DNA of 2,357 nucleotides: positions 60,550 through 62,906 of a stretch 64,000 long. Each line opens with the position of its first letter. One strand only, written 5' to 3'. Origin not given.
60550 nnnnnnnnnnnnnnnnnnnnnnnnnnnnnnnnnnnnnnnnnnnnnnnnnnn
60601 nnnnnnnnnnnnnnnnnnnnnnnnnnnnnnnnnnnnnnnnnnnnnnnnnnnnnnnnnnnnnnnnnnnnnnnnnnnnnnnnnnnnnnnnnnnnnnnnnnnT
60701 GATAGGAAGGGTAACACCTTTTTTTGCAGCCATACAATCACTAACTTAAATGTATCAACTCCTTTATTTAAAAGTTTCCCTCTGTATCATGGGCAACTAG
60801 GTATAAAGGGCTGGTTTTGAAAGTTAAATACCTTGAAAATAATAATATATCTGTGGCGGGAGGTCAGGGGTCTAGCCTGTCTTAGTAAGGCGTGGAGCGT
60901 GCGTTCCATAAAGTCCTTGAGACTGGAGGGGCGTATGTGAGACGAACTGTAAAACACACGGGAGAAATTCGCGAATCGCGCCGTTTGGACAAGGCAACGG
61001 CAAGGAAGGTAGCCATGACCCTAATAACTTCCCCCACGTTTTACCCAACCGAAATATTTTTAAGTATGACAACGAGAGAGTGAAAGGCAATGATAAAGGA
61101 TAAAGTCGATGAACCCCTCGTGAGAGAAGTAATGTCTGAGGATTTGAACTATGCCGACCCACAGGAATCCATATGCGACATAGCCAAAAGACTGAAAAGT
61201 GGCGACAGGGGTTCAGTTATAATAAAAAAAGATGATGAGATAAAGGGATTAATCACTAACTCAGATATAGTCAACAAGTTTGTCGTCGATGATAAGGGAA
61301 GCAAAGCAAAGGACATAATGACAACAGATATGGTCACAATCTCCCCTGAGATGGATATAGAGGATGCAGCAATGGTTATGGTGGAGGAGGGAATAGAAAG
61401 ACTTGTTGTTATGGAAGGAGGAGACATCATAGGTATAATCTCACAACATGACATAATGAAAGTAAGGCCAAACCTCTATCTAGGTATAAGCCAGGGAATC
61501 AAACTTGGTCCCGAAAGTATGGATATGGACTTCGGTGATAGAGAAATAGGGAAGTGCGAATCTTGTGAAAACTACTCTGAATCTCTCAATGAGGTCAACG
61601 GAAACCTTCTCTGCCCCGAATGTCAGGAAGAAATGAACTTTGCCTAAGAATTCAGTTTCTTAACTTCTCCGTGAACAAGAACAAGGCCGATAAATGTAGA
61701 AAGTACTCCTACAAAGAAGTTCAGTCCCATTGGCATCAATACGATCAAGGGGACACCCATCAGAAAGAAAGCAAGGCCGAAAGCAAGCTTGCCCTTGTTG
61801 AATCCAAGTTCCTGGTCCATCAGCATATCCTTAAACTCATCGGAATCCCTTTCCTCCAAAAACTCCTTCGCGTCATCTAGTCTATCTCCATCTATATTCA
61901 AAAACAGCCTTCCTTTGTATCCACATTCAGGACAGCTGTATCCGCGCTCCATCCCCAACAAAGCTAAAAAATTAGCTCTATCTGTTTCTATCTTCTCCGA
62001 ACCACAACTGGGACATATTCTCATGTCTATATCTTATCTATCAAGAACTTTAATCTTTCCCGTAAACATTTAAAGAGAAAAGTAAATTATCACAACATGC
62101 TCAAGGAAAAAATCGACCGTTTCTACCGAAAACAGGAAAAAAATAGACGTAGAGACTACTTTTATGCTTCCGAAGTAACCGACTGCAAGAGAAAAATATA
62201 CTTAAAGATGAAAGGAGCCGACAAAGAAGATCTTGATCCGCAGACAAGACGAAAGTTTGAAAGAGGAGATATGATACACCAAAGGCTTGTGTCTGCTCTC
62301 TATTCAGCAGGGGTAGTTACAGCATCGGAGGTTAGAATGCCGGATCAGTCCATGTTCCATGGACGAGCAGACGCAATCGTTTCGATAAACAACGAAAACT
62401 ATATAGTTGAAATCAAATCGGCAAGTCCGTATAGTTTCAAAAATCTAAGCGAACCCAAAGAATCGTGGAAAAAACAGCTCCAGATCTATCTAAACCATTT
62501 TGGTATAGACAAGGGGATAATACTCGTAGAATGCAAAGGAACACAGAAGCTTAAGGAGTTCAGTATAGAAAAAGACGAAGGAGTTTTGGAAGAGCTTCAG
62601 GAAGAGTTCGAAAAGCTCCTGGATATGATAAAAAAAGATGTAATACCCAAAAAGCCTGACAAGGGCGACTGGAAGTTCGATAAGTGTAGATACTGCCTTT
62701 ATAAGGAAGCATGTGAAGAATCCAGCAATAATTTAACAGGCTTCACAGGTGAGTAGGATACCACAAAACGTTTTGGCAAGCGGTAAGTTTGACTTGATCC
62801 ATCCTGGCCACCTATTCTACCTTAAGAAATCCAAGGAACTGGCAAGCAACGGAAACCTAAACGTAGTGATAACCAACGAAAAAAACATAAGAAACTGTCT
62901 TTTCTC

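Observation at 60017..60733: Second site with two near-identical Cys-rich class III pilins, next to the Alba gene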

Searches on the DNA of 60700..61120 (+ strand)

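Call 31: search_rna_families(source=window, start=60700, end=61120, threshold=evalue, max_evalue=1, show_alignments=1)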
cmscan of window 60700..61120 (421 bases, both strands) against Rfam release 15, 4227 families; matches with E-value up to 1: 0.
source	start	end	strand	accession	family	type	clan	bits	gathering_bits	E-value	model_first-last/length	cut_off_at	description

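Call 62: search_rna_families(source=window, start=60840, end=61050, threshold=evalue, max_evalue=10, show_alignments=2)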
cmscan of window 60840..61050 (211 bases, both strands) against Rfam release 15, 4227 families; matches with E-value up to 10: 3.
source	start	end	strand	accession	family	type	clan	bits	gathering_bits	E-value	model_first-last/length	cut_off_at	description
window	60987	61019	+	RF02628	Hrs1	Gene; sRNA;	-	13.6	56.4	2.7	36-68/74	no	Hfq-regulated sRNA 1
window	60891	60944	+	RF04292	mir-379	Gene; miRNA;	CL00149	13.1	56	3.4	14-51/64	no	mir-379 microRNA precursor family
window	61002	61050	-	RF01920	mir-764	Gene; miRNA;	-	12.7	82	9.7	37-85/85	5'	mir-764 microRNA precursor family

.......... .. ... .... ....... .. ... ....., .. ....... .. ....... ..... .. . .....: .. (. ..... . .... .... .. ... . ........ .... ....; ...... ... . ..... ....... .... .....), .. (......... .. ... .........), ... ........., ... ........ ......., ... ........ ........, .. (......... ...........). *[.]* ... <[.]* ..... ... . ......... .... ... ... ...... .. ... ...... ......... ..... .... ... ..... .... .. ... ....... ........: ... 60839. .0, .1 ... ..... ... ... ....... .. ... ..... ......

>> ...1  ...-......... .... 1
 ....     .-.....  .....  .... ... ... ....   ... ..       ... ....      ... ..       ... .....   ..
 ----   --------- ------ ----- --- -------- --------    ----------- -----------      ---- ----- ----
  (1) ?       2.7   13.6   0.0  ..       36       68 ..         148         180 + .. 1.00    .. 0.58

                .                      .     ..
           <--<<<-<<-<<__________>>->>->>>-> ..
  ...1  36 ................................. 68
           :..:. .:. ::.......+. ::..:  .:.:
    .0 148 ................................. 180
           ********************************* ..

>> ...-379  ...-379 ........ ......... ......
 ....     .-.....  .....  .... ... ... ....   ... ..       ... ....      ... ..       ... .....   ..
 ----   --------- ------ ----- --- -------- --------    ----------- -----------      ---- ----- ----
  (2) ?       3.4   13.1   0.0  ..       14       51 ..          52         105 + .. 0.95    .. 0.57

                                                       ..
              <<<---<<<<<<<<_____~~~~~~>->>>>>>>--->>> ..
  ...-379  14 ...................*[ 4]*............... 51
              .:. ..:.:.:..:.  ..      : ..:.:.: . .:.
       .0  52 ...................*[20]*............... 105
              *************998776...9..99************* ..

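Call 88: build_rna_model(alignment_id=A8)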
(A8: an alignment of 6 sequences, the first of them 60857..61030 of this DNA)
Model R1 built from alignment A8 (6 sequences, 179 columns); structure: RNAalifold consensus.
model positions 174; base pairs 40; branch points 2; effective number of sequences 1.13; information 0.59 bits per position. Calibrated on 0.2 Mb of random sequence (short: E-values are rough).
structure used (alignment columns):
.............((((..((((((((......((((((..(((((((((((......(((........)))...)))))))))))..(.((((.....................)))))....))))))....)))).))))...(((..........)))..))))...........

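Call 91: search_with_rna_model(model_id=R1, sources=[window, L014, L015, L016, L017, L018, L019, L013, L022, L023], max_evalue=1)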
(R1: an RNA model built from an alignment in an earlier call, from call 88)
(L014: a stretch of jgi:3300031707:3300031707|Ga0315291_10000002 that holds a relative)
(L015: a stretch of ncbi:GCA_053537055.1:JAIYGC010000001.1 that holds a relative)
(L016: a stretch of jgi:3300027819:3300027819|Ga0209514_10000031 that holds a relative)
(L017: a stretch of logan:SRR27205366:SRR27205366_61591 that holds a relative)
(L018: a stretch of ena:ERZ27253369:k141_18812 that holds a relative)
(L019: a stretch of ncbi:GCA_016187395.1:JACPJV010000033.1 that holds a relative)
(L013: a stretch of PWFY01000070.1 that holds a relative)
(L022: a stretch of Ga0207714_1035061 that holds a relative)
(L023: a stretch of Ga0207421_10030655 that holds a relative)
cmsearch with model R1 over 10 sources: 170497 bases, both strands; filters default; matches with E-value up to 1: 5.
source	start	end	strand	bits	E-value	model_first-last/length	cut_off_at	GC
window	60857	61030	+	202.3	1.1e-47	1-174/174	no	0.53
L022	1341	1514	-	177.2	1.6e-41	1-174/174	no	0.55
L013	88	263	-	172.4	2.4e-40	1-174/174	no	0.53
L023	745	920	-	172.4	2.4e-40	1-174/174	no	0.53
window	62673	62831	+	13.5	0.19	1-174/174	no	0.4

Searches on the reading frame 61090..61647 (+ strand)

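Call 5: search_protein_families(library=pfam, proteins=[window:61090-61647:+], max_evalue=1)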
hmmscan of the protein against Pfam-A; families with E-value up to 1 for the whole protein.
window:61090-61647:+ (185 aa): 9 families
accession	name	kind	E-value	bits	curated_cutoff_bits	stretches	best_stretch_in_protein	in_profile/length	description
PF00571.33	CBS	-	2.3e-21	76.3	24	2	73-125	1-54/57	CBS domain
PF06827.20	zf-FPG_IleRS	-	0.017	15.4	21.3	1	155-179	3-28/30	Zinc finger found in FPG and IleRS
PF23546.1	Zn_ribbon_TOP3B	-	0.041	14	27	1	153-181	6-34/40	DNA topoisomerase 3-beta zinc ribbon domain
PF24458.1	DUF7573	-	0.047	14.1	30.2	1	154-180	12-38/39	Domain of unknown function (DUF7573)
PF07191.17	Zn_ribbon_6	-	0.058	13.9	25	1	154-183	17-40/67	Double zinc ribbon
PF08274.17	Zn_Ribbon_YjdM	-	0.07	13.6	30.8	1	155-181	7-28/30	PhnA Zinc-Ribbon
PF09723.15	Zn_ribbon_8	-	0.23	11.9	34.4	1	155-180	7-34/41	Zinc ribbon domain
PF00116.26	COX2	-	0.23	11.8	22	0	25-73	31-78/120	Cytochrome C oxidase subunit II, periplasmic domain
PF06397.17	Desulfoferrod_N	-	0.29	11.2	23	1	152-183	5-34/36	Desulfoferrodoxin, N-terminal domain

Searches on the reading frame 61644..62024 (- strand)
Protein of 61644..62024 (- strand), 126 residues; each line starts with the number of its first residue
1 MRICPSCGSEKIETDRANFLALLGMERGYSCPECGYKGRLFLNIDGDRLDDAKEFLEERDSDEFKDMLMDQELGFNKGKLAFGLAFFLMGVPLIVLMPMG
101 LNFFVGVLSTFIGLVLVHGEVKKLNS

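Call 5: search_protein_families(library=pfam, proteins=[window:61644-62024:-], max_evalue=1)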
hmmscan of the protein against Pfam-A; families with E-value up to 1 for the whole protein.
window:61644-62024:- (126 aa): 26 families (the best 25 are shown)
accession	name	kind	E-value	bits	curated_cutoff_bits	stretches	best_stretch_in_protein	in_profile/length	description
PF25208.1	DUF7838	-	4.4e-05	23.8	28.5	1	3-47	8-49/55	Domain of unknown function (DUF7838)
PF08271.17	Zn_Ribbon_TF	-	0.0011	19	29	1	3-17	2-16/43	TFIIB zinc-binding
PF13248.11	Zn_ribbon_3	-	0.0024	17.7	27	1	1-15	2-15/26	zinc-ribbon domain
PF07282.18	Cas12f1-like_TNB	-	0.019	15.5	26.3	1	2-37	29-49/60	Cas12f1-like, TNB domain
PF09723.15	Zn_ribbon_8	-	0.032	14.7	34.4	0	3-12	28-37/41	Zinc ribbon domain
PF06055.17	ExoD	-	0.033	14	23.8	1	78-120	27-70/180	Exopolysaccharide synthesis, ExoD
PF23783.1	Zn_ribbon_TiaS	-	0.038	14.2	27.3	1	24-37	15-28/41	TiaS C-terminal zinc ribbon domain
PF14354.12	Lar_restr_allev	-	0.054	14.2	28.6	1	4-55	6-50/58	Restriction alleviation protein Lar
PF13453.11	Zn_ribbon_TFIIB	-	0.059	13.2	22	0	3-19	1-17/41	Transcription factor zinc-finger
PF08274.17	Zn_Ribbon_YjdM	-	0.073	13.5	30.8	0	3-10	21-28/30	PhnA Zinc-Ribbon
PF14007.11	YtpI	-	0.088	13.6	29.4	1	75-122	31-78/87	YtpI-like protein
PF01396.24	Zn_ribbon_Top1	-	0.098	12.9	32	0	2-10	2-10/39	Topoisomerase DNA binding C4 zinc finger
PF08792.16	A2L_zn_ribbon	-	0.12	12.5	22.9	0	28-36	21-29/33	A2L zinc ribbon domain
PF03691.19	UPF0167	-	0.13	12.5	25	1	3-75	22-89/174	Uncharacterised protein family (UPF0167)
PF01096.23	Zn_ribbon_TFIIS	-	0.15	12.3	21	0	25-37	25-37/39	Transcription factor S-II (TFIIS)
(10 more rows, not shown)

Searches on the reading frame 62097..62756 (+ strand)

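Call 5: search_protein_families(library=pfam, proteins=[window:62097-62756:+], max_evalue=1)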
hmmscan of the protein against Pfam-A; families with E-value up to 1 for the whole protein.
window:62097-62756:+ (219 aa): 5 families
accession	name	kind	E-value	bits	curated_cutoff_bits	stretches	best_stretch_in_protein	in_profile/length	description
PF12705.13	PDDEXK_1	-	1.8e-09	38.3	22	1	85-207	122-247/247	PD-(D/E)XK nuclease superfamily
PF01930.23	Cas_Cas4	-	1.2e-08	35.7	22.7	1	29-206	10-158/160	Domain of unknown function DUF83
PF08011.17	PDDEXK_9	-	0.0084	16.5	25.5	1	82-128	24-72/105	PD-(D/E)XK nuclease superfamily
PF06023.18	Csa1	-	0.024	14.5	27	1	25-100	52-123/292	CRISPR-associated exonuclease Csa1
PF08378.17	NERD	-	0.076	14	22.1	0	76-128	24-73/111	Nuclease-related domain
